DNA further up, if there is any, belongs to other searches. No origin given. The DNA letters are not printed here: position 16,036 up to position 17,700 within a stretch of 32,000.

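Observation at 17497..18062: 26-bp direct duplication of the rlmD 3' end brackets a 0.5-kb GNAT-only insertion (att-flanked, integrase-less cassette)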

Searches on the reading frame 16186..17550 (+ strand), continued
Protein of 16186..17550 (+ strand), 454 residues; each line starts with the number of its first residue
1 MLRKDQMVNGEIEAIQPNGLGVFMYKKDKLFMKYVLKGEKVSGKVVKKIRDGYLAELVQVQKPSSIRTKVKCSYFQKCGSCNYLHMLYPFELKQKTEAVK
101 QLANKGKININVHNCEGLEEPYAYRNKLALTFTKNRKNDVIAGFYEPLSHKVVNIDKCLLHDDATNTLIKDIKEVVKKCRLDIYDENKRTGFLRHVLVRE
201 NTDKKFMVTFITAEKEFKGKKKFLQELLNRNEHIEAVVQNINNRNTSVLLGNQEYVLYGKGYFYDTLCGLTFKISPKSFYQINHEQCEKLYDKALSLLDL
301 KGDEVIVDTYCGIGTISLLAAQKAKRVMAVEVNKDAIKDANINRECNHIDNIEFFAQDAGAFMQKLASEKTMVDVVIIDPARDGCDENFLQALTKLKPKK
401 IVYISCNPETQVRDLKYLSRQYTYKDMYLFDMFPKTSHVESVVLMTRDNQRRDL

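Call 11: find_homologous_proteins(query=window:16186-17550:+, max_evalue=1e-50)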
Query window:16186-17550:+ (454 aa): 7603 proteins with E <= 1e-50 among 8000 candidates; the best 120 are listed.
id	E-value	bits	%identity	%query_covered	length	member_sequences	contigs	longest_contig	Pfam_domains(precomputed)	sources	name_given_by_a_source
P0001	0.0e+0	1020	100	100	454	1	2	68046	PF13847.13,PF05175.21,PF03602.22,PF02475.24,PF09445.17,PF05958.18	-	-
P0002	6.0e-209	712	68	98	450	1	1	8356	PF13847.13,PF06325.20,PF05175.21,PF03602.22,PF13649.13,PF02475.24,PF09445.17,PF21579.5,PF01728.26,PF05958.18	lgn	-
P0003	6.0e-208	709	68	98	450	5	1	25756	PF13847.13,PF05175.21,PF03602.22,PF13649.13,PF02475.24,PF09445.17,PF21579.5,PF01728.26,PF05958.18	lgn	-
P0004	5.6e-207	706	67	99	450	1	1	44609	PF13847.13,PF05175.21,PF03602.22,PF13649.13,PF02475.24,PF09445.17,PF21579.5,PF05958.18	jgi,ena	-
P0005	2.3e-206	704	68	98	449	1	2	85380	PF13847.13,PF05175.21,PF03602.22,PF13649.13,PF02475.24,PF09445.17,PF21579.5,PF05958.18,PF01555.25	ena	-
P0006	3.3e-205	700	68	98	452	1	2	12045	PF13847.13,PF05175.21,PF03602.22,PF13649.13,PF02475.24,PF09445.17,PF21579.5,PF05958.18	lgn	-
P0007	1.9e-188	645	64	98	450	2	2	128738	PF13847.13,PF06325.20,PF05175.21,PF03602.22,PF02475.24,PF09445.17,PF21579.5,PF05958.18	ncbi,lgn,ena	-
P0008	8.0e-187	640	63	99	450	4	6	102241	PF13847.13,PF05175.21,PF03602.22,PF02475.24,PF09445.17,PF21579.5,PF05958.18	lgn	-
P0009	1.6e-173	596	58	98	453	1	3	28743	PF13847.13,PF03602.22,PF13649.13,PF02475.24,PF05958.18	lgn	-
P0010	4.1e-168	578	54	98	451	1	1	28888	PF13847.13,PF05175.21,PF03602.22,PF13649.13,PF02475.24,PF05958.18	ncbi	ncbi:MAG: 23S rRNA (uracil(1939)-C(5))-methyltransferase RlmD [Breznakia sp.]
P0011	8.4e-155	534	54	98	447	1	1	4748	PF13847.13,PF02475.24,PF05958.18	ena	-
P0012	2.5e-151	523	53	96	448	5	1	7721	PF13847.13,PF00398.27,PF06325.20,PF05175.21,PF03602.22,PF13649.13,PF02475.24,PF09445.17,PF05958.18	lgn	-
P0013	4.1e-151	522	53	98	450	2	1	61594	PF13847.13,PF05175.21,PF03602.22,PF13649.13,PF02475.24,PF09445.17,PF05958.18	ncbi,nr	ncbi:MAG: 23S rRNA (uracil(1939)-C(5))-methyltransferase RlmD [Erysipelotrichia bacterium]|nr:23S rR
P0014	6.2e-150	518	52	98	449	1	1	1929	PF13847.13,PF06325.20,PF05175.21,PF03602.22,PF13649.13,PF02475.24,PF05958.18,PF01555.25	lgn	-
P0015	1.4e-149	517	51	100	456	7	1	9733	PF13847.13,PF05175.21,PF03602.22,PF13649.13,PF02475.24,PF09445.17,PF05958.18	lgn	-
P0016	2.6e-149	516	52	98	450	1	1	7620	PF13847.13,PF03602.22,PF02475.24,PF05958.18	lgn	-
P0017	8.0e-149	514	53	99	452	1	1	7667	PF13847.13,PF03602.22,PF02475.24,PF05958.18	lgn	-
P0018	7.3e-148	511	52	100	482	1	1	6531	PF13847.13,PF05175.21,PF03602.22,PF02475.24,PF05958.18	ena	-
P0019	2.1e-147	510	53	98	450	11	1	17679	PF13847.13,PF03602.22,PF02475.24,PF05958.18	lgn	-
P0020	2.6e-146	506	51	99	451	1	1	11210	PF13847.13,PF03602.22,PF02475.24,PF05958.18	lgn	-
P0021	4.1e-146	505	50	99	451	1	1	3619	PF13847.13,PF03602.22,PF02475.24,PF05958.18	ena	-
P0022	5.0e-146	505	51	99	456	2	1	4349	PF13847.13,PF05175.21,PF03602.22,PF02475.24,PF09445.17,PF05958.18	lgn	-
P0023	4.5e-145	502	50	99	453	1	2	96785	PF13847.13,PF05175.21,PF03602.22,PF13649.13,PF02475.24,PF05958.18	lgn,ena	-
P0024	9.9e-144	498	50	98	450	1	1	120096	PF13847.13,PF05175.21,PF03602.22,PF13649.13,PF02475.24,PF09445.17,PF05958.18,PF01555.25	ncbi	-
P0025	1.6e-143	497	49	98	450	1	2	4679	PF13847.13,PF00398.27,PF05175.21,PF03602.22,PF02475.24,PF09445.17,PF05958.18,PF01555.25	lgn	-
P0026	3.8e-142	492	50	99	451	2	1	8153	PF13847.13,PF05175.21,PF03602.22,PF13649.13,PF02390.24,PF02475.24,PF09445.17,PF05958.18,PF01555.25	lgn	-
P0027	2.1e-141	490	49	98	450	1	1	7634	PF13847.13,PF05175.21,PF03602.22,PF13649.13,PF09445.17,PF05958.18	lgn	-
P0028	4.0e-141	489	51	98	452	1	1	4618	PF13847.13,PF05175.21,PF03602.22,PF02475.24,PF05958.18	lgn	-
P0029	6.7e-141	488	49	98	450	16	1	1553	PF13847.13,PF05175.21,PF03602.22,PF05958.18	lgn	-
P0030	1.4e-140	487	49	98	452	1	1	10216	PF13847.13,PF06325.20,PF05175.21,PF02005.23,PF03602.22,PF13649.13,PF02475.24,PF09445.17,PF05958.18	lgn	-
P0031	6.6e-140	485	50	99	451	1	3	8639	PF13847.13,PF05175.21,PF03602.22,PF13649.13,PF09445.17,PF05958.18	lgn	-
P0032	3.7e-139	483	48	99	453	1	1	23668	PF13847.13,PF06325.20,PF05175.21,PF02005.23,PF03602.22,PF13649.13,PF02475.24,PF09445.17,PF05958.18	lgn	-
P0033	1.4e-138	481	48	98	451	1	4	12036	PF13847.13,PF02005.23,PF03602.22,PF02475.24,PF09445.17,PF05958.18,PF01555.25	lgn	-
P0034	2.1e-138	480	48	98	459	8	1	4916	PF13847.13,PF05175.21,PF02005.23,PF03602.22,PF13649.13,PF02475.24,PF09445.17,PF05958.18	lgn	-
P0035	1.3e-137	478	48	98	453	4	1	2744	PF13847.13,PF05175.21,PF02005.23,PF03602.22,PF13649.13,PF02475.24,PF09445.17,PF05958.18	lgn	-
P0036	2.3e-136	473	47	98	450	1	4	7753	PF13847.13,PF05175.21,PF02005.23,PF03602.22,PF13649.13,PF02475.24,PF09445.17,PF05958.18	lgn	-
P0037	1.8e-134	467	47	99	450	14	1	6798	PF13847.13,PF06325.20,PF05175.21,PF03602.22,PF13649.13,PF02475.24,PF09445.17,PF05958.18,PF01555.25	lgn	-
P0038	1.0e-133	465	46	98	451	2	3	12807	PF13847.13,PF05175.21,PF03602.22,PF13649.13,PF02475.24,PF09445.17,PF05958.18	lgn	-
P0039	1.6e-133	464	45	99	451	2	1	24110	PF13847.13,PF05175.21,PF03602.22,PF13649.13,PF02475.24,PF09445.17,PF05958.18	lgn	-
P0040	2.3e-133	463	47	98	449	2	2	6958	PF13847.13,PF06325.20,PF05175.21,PF02005.23,PF03602.22,PF13649.13,PF02475.24,PF09445.17,PF05958.18,PF01555.25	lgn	-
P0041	7.0e-132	459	48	98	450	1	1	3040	PF13847.13,PF06325.20,PF05175.21,PF03602.22,PF13649.13,PF02475.24,PF09445.17,PF05958.18,PF01555.25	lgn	-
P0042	1.1e-131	458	47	99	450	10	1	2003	PF13847.13,PF06325.20,PF05175.21,PF03602.22,PF13649.13,PF02475.24,PF09445.17,PF05958.18,PF01555.25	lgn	-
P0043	1.6e-131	457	47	98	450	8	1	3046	PF13847.13,PF06325.20,PF05175.21,PF02005.23,PF03602.22,PF13649.13,PF02390.24,PF02475.24,PF09445.17,PF05958.18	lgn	-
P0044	1.6e-131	457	45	98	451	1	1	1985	PF13847.13,PF05175.21,PF03602.22,PF13649.13,PF02475.24,PF09445.17,PF05958.18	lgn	-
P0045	1.6e-131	457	46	98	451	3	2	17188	PF13847.13,PF05175.21,PF03602.22,PF13649.13,PF02475.24,PF09445.17,PF05958.18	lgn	-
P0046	2.1e-130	454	46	99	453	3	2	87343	PF13847.13,PF05175.21,PF03602.22,PF13649.13,PF02475.24,PF09445.17,PF05958.18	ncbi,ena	-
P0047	2.6e-130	453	46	98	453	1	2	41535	PF13847.13,PF06325.20,PF05175.21,PF03602.22,PF13649.13,PF02390.24,PF02475.24,PF09445.17,PF05958.18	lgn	-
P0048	5.8e-129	449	50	85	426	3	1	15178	PF13847.13,PF05175.21,PF03602.22,PF13649.13,PF02475.24,PF09445.17,PF05958.18,PF01555.25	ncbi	-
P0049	1.2e-128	448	47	98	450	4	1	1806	PF13847.13,PF05175.21,PF02005.23,PF03602.22,PF13649.13,PF02475.24,PF09445.17,PF05958.18,PF01555.25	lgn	-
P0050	2.8e-128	447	47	99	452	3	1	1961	PF13847.13,PF05175.21,PF03602.22,PF13649.13,PF02390.24,PF02475.24,PF09445.17,PF05958.18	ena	-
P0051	6.3e-127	442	45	98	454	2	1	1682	PF13847.13,PF06325.20,PF05175.21,PF03602.22,PF13649.13,PF02390.24,PF02475.24,PF09445.17,PF05958.18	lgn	-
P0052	1.1e-126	441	47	98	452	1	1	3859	PF13847.13,PF06325.20,PF05175.21,PF03602.22,PF13649.13,PF02475.24,PF09445.17,PF05958.18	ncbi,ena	-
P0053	2.3e-126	440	47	98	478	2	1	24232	PF13847.13,PF06325.20,PF05175.21,PF02005.23,PF03602.22,PF13649.13,PF02475.24,PF09445.17,PF05958.18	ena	-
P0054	4.0e-126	440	45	100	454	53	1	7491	PF13847.13,PF05175.21,PF03602.22,PF13649.13,PF02390.24,PF02475.24,PF09445.17,PF05958.18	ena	-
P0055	5.0e-126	439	45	98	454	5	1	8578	PF13847.13,PF05175.21,PF03602.22,PF13649.13,PF02475.24,PF09445.17,PF05958.18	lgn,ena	-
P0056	5.8e-126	439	48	97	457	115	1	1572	PF13847.13,PF05175.21,PF03602.22,PF13649.13,PF02475.24,PF05958.18,PF01555.25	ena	-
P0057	5.9e-126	439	47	97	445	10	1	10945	PF13847.13,PF06325.20,PF05175.21,PF03602.22,PF13649.13,PF02475.24,PF09445.17,PF05958.18,PF01555.25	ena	-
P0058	1.5e-125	438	45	98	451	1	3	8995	PF13847.13,PF05175.21,PF03602.22,PF13649.13,PF02475.24,PF09445.17,PF05958.18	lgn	-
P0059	3.5e-125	436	46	98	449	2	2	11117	PF13847.13,PF06325.20,PF05175.21,PF02005.23,PF03602.22,PF13649.13,PF02475.24,PF09445.17,PF05958.18,PF01555.25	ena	-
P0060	5.0e-125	436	46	98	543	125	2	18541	PF13847.13,PF06325.20,PF05175.21,PF03602.22,PF13649.13,PF02475.24,PF01189.24,PF09445.17,PF05958.18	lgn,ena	-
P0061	6.2e-125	436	45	99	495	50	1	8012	PF13847.13,PF05175.21,PF03602.22,PF13649.13,PF02390.24,PF02475.24,PF05958.18,PF01555.25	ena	-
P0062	9.2e-125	435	46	98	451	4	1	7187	PF13847.13,PF05175.21,PF02005.23,PF03602.22,PF13649.13,PF02475.24,PF09445.17,PF05958.18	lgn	-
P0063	1.6e-124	434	46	96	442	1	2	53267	PF13847.13,PF06325.20,PF05175.21,PF03602.22,PF13649.13,PF02475.24,PF09445.17,PF05958.18,PF01555.25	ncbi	-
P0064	4.6e-124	433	45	98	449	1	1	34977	PF13847.13,PF06325.20,PF05175.21,PF02005.23,PF03602.22,PF13649.13,PF02475.24,PF09445.17,PF05958.18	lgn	-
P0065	7.0e-124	432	48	96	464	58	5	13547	PF13847.13,PF13649.13,PF02475.24,PF09445.17,PF05958.18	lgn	-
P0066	1.1e-123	432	44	98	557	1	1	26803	PF13847.13,PF05175.21,PF03602.22,PF13649.13,PF02475.24,PF09445.17,PF05958.18,PF01555.25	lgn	-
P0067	1.1e-123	432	45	98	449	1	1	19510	PF13847.13,PF06325.20,PF05175.21,PF02005.23,PF03602.22,PF13649.13,PF02475.24,PF09445.17,PF05958.18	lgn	-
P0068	2.2e-123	431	45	98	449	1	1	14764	PF13847.13,PF02005.23,PF03602.22,PF02475.24,PF09445.17,PF05958.18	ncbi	ncbi:MAG: 23S rRNA (uracil(1939)-C(5))-methyltransferase RlmD [Erysipelotrichaceae bacterium]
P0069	2.8e-123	430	46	96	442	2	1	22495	PF13847.13,PF05175.21,PF03602.22,PF13649.13,PF02475.24,PF09445.17,PF05958.18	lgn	-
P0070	3.6e-123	430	46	98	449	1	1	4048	PF13847.13,PF05175.21,PF02005.23,PF03602.22,PF13649.13,PF02390.24,PF02475.24,PF09445.17,PF05958.18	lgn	-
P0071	1.2e-122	428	47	96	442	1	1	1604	PF13847.13,PF05175.21,PF03602.22,PF13649.13,PF02475.24,PF09445.17,PF05958.18,PF01555.25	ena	-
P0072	1.9e-122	428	46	97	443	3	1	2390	PF13847.13,PF05175.21,PF03602.22,PF13649.13,PF02475.24,PF09445.17,PF05958.18,PF01555.25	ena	-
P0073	3.5e-122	427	45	98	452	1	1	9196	PF13847.13,PF06325.20,PF05175.21,PF03602.22,PF13649.13,PF02390.24,PF02475.24,PF09445.17,PF05958.18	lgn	-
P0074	4.2e-122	426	45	98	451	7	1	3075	PF13847.13,PF05175.21,PF03602.22,PF13649.13,PF02390.24,PF02475.24,PF09445.17,PF05958.18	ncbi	ncbi:MAG: 23S rRNA (uracil(1939)-C(5))-methyltransferase RlmD [Longicatena sp.]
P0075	1.1e-121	425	44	98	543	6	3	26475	PF13847.13,PF06325.20,PF05175.21,PF03602.22,PF13649.13,PF02475.24,PF01189.24,PF09445.17,PF05958.18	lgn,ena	-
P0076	1.1e-121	425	47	96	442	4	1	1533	PF13847.13,PF05175.21,PF03602.22,PF13649.13,PF02475.24,PF09445.17,PF05958.18,PF01555.25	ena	-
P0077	1.9e-121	424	46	94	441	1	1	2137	PF13847.13,PF05175.21,PF03602.22,PF13649.13,PF02475.24,PF09445.17,PF05958.18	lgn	-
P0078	2.1e-121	424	46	97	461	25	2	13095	PF13847.13,PF05175.21,PF03602.22,PF13649.13,PF02475.24,PF09445.17,PF05958.18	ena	-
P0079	4.3e-121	423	46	96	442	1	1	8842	PF13847.13,PF05175.21,PF03602.22,PF13649.13,PF02475.24,PF09445.17,PF05958.18,PF01555.25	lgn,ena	-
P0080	4.4e-121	423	44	98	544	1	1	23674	PF13847.13,PF06325.20,PF05175.21,PF03602.22,PF13649.13,PF02475.24,PF09445.17,PF05958.18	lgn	-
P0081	6.3e-121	422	43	98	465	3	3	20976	PF13847.13,PF05175.21,PF03602.22,PF13649.13,PF02475.24,PF09445.17,PF05958.18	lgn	-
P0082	7.8e-121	422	44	98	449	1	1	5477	PF13847.13,PF05175.21,PF03602.22,PF13649.13,PF02475.24,PF09445.17,PF05958.18,PF01555.25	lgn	-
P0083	1.3e-120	421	45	98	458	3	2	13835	PF13847.13,PF05175.21,PF03602.22,PF13649.13,PF02475.24,PF09445.17,PF05958.18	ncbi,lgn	-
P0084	1.8e-120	421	45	97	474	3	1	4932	PF13847.13,PF05175.21,PF03602.22,PF13649.13,PF02475.24,PF05958.18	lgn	-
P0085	2.8e-120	420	45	97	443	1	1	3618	PF13847.13,PF05175.21,PF03602.22,PF13649.13,PF02475.24,PF09445.17,PF05958.18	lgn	-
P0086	5.7e-120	419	45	96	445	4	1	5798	PF13847.13,PF05175.21,PF03602.22,PF13649.13,PF02475.24,PF09445.17,PF05958.18,PF01555.25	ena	-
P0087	9.8e-120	419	44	98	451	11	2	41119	PF13847.13,PF05175.21,PF03602.22,PF13649.13,PF02475.24,PF09445.17,PF05958.18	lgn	-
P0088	2.1e-119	417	45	96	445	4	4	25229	PF13847.13,PF05175.21,PF03602.22,PF13649.13,PF02475.24,PF09445.17,PF05958.18,PF01555.25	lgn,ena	-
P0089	3.4e-119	417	45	99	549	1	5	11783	PF13847.13,PF05175.21,PF03602.22,PF13649.13,PF09445.17,PF05958.18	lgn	-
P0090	3.5e-119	417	51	83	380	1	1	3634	PF13847.13,PF06325.20,PF05175.21,PF02005.23,PF03602.22,PF13649.13,PF02475.24,PF09445.17,PF05958.18,PF01555.25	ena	-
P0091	3.8e-119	417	44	98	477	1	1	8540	PF13847.13,PF05175.21,PF03602.22,PF13649.13,PF05958.18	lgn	-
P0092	5.2e-119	416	51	83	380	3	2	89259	PF13847.13,PF06325.20,PF05175.21,PF02005.23,PF03602.22,PF13649.13,PF02475.24,PF09445.17,PF05958.18,PF01555.25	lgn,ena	-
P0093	5.5e-119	416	46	96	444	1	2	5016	PF13847.13,PF05175.21,PF02005.23,PF03602.22,PF13649.13,PF02475.24,PF09445.17,PF05958.18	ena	-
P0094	8.2e-119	416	46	96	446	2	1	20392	PF13847.13,PF06325.20,PF05175.21,PF03602.22,PF13649.13,PF02475.24,PF09445.17,PF05958.18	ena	-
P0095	1.3e-118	415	44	96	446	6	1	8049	PF13847.13,PF05175.21,PF03602.22,PF13649.13,PF02390.24,PF09445.17,PF05958.18,PF01555.25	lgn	-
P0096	2.1e-118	414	45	99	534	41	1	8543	PF13847.13,PF05175.21,PF03602.22,PF13649.13,PF02475.24,PF09445.17,PF05958.18,PF01555.25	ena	-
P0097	2.1e-118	414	51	83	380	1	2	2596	PF13847.13,PF06325.20,PF05175.21,PF02005.23,PF03602.22,PF13649.13,PF02475.24,PF09445.17,PF05958.18,PF01555.25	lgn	-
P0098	3.1e-118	414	51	83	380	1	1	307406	PF13847.13,PF06325.20,PF05175.21,PF02005.23,PF03602.22,PF13649.13,PF02475.24,PF09445.17,PF05958.18,PF01555.25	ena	-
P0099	3.4e-118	413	51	83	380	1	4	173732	PF13847.13,PF06325.20,PF05175.21,PF03602.22,PF13649.13,PF02475.24,PF09445.17,PF05958.18,PF01555.25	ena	-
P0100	5.2e-118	413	50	84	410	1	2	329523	PF13847.13,PF06325.20,PF05175.21,PF03602.22,PF13649.13,PF02475.24,PF09445.17,PF05958.18,PF01555.25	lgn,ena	-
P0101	7.5e-118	412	51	83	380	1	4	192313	PF13847.13,PF06325.20,PF05175.21,PF03602.22,PF13649.13,PF02475.24,PF09445.17,PF05958.18,PF01555.25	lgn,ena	-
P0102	9.7e-118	412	42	96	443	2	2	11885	PF13847.13,PF05175.21,PF03602.22,PF02475.24,PF09445.17,PF05958.18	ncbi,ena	-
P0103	1.1e-117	412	51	83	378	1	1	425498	PF13847.13,PF06325.20,PF05175.21,PF02005.23,PF03602.22,PF13649.13,PF02475.24,PF09445.17,PF05958.18,PF01555.25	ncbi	-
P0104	1.3e-117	412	43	96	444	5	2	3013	PF13847.13,PF05175.21,PF02005.23,PF03602.22,PF13649.13,PF02475.24,PF05958.18,PF01555.25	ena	-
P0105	1.3e-117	412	51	83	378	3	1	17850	PF13847.13,PF06325.20,PF05175.21,PF02005.23,PF03602.22,PF13649.13,PF02475.24,PF09445.17,PF05958.18,PF01555.25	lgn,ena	-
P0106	1.4e-117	411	45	96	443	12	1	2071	PF13847.13,PF06325.20,PF05175.21,PF03602.22,PF13649.13,PF02475.24,PF09445.17,PF05958.18,PF01555.25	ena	-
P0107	1.5e-117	411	45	96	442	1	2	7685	PF13847.13,PF03602.22,PF05958.18,PF01555.25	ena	-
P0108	1.7e-117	411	51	83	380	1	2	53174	PF13847.13,PF06325.20,PF05175.21,PF03602.22,PF13649.13,PF02475.24,PF09445.17,PF05958.18,PF01555.25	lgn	-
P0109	2.0e-117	411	50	83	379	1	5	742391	PF13847.13,PF06325.20,PF05175.21,PF02005.23,PF03602.22,PF13649.13,PF02475.24,PF09445.17,PF05958.18,PF01555.25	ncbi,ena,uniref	ncbi:MAG: 23S rRNA (uracil(1939)-C(5))-methyltransferase RlmD [Beduini sp.]|uniref:23S rRNA (uracil(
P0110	2.0e-117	411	50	83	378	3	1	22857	PF13847.13,PF06325.20,PF05175.21,PF02005.23,PF03602.22,PF13649.13,PF02475.24,PF09445.17,PF05958.18,PF01555.25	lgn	-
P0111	2.8e-117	410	45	96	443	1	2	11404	PF13847.13,PF03602.22,PF05958.18,PF01555.25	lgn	-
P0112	3.1e-117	410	45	97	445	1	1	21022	PF13847.13,PF05175.21,PF03602.22,PF13649.13,PF02390.24,PF02475.24,PF09445.17,PF05958.18,PF01555.25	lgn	-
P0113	5.2e-117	410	44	99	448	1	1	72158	PF13847.13,PF06325.20,PF05175.21,PF03602.22,PF13649.13,PF02475.24,PF09445.17,PF05958.18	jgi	-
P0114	5.2e-117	410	44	96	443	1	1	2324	PF13847.13,PF03602.22,PF05958.18,PF01555.25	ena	-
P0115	5.6e-117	409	44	96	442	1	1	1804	PF13847.13,PF05175.21,PF03602.22,PF13649.13,PF05958.18,PF01555.25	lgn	-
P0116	6.4e-117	409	44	96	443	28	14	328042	PF13847.13,PF03602.22,PF05958.18,PF01555.25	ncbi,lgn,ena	-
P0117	6.6e-117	409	51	83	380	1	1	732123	PF13847.13,PF06325.20,PF05175.21,PF02005.23,PF03602.22,PF13649.13,PF02475.24,PF09445.17,PF05958.18,PF01555.25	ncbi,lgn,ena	-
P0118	6.7e-117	409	50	83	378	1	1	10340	PF13847.13,PF06325.20,PF05175.21,PF03602.22,PF13649.13,PF02475.24,PF09445.17,PF05958.18,PF01555.25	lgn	-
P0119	7.7e-117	409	44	96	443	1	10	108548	PF13847.13,PF03602.22,PF05958.18,PF01555.25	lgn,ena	-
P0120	9.5e-117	409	48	86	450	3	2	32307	PF13847.13,PF03602.22,PF02475.24,PF09445.17,PF05958.18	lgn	-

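Call 17: find_encoding_contigs(protein=P0005, flank=6000, max_places=3)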
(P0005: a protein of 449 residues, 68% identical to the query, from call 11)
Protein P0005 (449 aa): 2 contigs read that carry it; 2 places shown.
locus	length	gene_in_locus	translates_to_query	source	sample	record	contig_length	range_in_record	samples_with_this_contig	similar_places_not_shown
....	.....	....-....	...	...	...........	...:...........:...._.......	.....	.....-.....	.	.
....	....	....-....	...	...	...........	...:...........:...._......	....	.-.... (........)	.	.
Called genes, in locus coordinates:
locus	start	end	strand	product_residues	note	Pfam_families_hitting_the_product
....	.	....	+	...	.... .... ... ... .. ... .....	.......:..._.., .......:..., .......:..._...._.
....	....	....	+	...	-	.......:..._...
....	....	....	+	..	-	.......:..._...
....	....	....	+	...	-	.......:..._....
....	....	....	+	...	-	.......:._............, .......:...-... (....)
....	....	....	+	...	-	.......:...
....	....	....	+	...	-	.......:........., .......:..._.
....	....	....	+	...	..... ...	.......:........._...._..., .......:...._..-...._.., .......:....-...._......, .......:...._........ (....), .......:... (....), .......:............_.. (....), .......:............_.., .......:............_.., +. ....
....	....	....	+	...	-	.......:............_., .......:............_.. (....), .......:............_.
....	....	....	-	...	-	-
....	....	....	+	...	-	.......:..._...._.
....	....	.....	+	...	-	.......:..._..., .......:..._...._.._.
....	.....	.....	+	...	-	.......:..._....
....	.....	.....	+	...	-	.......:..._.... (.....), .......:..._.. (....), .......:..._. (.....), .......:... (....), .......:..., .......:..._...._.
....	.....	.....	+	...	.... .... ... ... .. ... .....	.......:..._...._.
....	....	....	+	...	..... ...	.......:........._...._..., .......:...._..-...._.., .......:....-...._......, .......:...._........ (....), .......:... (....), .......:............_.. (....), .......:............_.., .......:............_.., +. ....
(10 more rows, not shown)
